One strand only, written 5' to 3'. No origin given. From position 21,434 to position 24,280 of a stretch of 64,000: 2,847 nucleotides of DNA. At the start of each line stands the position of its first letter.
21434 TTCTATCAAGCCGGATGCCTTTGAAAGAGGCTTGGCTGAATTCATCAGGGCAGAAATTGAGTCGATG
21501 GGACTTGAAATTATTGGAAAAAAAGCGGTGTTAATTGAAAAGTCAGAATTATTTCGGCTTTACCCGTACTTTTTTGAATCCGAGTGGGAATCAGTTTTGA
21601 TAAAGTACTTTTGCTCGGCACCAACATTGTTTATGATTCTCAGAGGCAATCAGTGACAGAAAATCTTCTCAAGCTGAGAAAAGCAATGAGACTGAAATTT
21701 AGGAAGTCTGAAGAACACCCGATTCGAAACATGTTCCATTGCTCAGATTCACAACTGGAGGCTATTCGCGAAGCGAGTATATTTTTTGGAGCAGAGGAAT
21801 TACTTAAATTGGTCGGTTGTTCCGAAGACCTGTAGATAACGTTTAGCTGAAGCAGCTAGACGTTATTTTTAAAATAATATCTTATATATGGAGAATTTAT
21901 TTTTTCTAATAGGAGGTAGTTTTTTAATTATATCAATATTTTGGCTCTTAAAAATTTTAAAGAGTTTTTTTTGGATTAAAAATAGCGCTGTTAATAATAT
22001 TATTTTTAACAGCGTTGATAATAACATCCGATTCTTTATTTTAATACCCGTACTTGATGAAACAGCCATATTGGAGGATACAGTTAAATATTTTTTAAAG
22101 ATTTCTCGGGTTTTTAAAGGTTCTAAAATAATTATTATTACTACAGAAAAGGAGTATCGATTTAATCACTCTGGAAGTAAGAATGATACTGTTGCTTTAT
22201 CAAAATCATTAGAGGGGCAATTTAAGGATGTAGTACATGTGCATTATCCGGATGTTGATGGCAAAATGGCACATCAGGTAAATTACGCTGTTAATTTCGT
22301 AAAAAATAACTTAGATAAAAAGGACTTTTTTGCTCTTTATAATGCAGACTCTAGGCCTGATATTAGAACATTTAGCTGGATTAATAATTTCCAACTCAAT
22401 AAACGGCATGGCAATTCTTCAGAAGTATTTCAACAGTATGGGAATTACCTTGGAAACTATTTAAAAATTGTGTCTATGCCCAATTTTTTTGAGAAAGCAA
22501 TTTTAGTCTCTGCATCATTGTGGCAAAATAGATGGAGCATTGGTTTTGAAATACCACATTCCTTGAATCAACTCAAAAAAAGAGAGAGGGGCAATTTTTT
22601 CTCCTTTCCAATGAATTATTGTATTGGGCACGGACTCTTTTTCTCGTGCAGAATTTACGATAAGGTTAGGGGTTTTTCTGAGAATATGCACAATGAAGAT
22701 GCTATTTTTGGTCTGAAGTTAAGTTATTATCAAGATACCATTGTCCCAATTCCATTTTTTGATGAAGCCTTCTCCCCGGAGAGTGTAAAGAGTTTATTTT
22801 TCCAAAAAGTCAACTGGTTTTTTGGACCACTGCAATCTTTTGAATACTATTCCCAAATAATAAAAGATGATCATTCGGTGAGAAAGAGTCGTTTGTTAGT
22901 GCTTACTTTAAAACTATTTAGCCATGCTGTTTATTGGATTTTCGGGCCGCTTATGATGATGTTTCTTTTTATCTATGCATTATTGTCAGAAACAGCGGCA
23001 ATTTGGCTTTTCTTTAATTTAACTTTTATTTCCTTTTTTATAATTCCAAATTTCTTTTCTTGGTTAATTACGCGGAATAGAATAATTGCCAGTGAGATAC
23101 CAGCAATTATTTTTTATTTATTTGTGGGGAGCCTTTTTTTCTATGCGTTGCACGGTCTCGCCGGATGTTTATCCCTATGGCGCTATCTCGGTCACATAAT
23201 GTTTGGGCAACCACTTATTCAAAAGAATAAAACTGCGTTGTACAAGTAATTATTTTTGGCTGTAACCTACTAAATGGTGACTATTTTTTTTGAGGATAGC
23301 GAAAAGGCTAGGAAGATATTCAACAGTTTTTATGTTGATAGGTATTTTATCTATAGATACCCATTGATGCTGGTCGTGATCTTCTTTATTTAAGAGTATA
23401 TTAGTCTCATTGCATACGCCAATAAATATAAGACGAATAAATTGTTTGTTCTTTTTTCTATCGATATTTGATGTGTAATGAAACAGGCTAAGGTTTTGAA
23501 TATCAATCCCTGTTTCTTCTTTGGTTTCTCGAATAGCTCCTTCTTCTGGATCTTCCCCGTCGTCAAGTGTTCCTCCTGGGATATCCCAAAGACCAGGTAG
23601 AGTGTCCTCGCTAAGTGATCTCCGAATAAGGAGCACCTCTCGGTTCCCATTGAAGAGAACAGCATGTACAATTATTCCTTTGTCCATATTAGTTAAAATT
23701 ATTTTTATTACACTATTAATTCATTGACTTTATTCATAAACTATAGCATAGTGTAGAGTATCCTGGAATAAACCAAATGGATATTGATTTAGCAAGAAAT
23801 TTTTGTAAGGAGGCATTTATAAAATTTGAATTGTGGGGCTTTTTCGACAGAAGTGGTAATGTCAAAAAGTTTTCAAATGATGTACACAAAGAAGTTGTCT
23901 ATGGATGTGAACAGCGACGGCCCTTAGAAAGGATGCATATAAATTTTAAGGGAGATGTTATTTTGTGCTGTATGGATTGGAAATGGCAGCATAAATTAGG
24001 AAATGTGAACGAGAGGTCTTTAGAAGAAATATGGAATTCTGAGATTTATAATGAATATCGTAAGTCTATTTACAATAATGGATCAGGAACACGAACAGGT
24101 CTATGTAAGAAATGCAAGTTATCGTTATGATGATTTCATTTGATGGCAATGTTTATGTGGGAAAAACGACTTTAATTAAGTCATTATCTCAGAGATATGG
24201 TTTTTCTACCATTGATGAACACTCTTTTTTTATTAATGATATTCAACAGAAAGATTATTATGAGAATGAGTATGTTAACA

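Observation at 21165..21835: NDK-like gene with a novel N-terminal extension and an internal -1 frameshift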

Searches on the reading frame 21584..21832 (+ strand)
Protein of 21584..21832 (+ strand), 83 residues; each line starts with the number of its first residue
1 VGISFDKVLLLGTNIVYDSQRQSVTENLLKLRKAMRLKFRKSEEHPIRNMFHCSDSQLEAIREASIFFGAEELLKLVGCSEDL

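Call 3: search_protein_families(library=pfam, proteins=[window:21584-21832:+], max_evalue=1)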
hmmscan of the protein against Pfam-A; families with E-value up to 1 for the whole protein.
seq(83 aa): 3 families
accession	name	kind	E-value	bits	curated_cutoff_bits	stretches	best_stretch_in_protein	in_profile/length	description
PF00334.24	NDK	-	0.00047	20.5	27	1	34-72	99-134/135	Nucleoside diphosphate kinase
PF04825.18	Rad21_Rec8_N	-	0.037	14.6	23.1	1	8-44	58-94/110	N terminus of Rad21 / Rec8 like protein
PF25385.1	HEAT_MEC1_N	-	0.067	11.9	27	1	15-64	348-401/723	MEC1-like, HEAT repeats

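Call 37: list_cluster_members(proteins=[P0005, window:21584-21832:+, window:21165-21653:+, P0011, P0013, P0007, P0008])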
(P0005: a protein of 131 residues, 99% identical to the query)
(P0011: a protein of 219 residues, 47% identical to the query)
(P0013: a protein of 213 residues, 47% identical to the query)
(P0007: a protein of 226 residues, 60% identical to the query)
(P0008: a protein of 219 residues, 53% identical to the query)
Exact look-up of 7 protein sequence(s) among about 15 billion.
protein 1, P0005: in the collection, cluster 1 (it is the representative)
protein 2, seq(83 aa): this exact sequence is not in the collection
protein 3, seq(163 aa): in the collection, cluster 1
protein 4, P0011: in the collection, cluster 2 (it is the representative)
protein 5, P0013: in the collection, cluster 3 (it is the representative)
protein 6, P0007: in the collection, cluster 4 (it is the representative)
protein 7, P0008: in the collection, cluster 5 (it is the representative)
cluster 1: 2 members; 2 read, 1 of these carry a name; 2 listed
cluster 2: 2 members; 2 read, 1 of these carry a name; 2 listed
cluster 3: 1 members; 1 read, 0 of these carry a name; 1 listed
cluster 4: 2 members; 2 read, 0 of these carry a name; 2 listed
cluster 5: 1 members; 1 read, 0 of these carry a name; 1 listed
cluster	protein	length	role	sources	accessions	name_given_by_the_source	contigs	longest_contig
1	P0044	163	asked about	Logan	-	-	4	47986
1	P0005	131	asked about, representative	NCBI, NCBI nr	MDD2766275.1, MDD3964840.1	MAG: nucleoside-diphosphate kinase [Candidatus Moranbacteria bacterium] | nucleoside-diphosphate kinase [Candidatus Moranbacteria bacterium]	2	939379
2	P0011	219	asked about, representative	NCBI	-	-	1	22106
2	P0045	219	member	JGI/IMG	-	nucleoside diphosphate kinase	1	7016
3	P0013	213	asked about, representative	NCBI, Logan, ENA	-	-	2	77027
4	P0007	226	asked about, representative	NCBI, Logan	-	-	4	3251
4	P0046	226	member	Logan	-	-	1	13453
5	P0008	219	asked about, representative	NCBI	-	-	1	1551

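Call 39: find_encoding_contigs(protein=P0044, flank=3000, max_places=10)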
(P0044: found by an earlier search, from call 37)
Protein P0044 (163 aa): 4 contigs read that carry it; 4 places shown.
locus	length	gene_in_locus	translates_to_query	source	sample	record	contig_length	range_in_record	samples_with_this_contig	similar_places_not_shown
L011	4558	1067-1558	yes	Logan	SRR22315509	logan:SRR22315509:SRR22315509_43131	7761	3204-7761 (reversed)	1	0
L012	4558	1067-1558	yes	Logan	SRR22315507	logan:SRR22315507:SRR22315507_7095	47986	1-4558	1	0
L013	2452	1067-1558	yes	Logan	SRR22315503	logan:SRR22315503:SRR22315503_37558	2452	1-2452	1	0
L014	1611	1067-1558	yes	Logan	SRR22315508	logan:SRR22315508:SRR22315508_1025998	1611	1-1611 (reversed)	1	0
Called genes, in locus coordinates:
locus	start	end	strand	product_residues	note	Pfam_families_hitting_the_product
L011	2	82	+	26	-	?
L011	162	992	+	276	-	PF00072:Response_reg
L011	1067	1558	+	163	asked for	PF00334:NDK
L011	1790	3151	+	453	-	PF13632:Glyco_trans_2_3 (weak)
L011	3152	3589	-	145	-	PF00293:NUDIX, PF14815:NUDIX_4 (weak)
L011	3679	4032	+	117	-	PF13186:SPASM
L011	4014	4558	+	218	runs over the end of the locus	PF01712:dNK (weak)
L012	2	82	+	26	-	?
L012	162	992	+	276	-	PF00072:Response_reg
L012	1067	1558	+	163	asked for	PF00334:NDK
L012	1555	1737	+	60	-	-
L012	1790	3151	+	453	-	PF13632:Glyco_trans_2_3 (weak)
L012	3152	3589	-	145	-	PF00293:NUDIX, PF14815:NUDIX_4 (weak)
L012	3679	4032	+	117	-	PF13186:SPASM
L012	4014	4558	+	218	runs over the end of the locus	PF01712:dNK (weak)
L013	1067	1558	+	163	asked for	PF00334:NDK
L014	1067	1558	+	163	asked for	PF00334:NDK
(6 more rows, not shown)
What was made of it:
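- Logan's gene caller calls the 60-aa ORF (call 39).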

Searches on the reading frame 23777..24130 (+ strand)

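Call 23: search_protein_families(library=pfam, proteins=[window:23777-24130:+], max_evalue=0.01)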
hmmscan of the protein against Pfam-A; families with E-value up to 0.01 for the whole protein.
window:23777-24130:+ (117 aa): 1 family
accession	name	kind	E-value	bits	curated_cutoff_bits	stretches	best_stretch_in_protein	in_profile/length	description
PF13186.11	SPASM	-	4.1e-16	59.4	21.5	1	44-114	1-67/67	Iron-sulfur cluster-binding domain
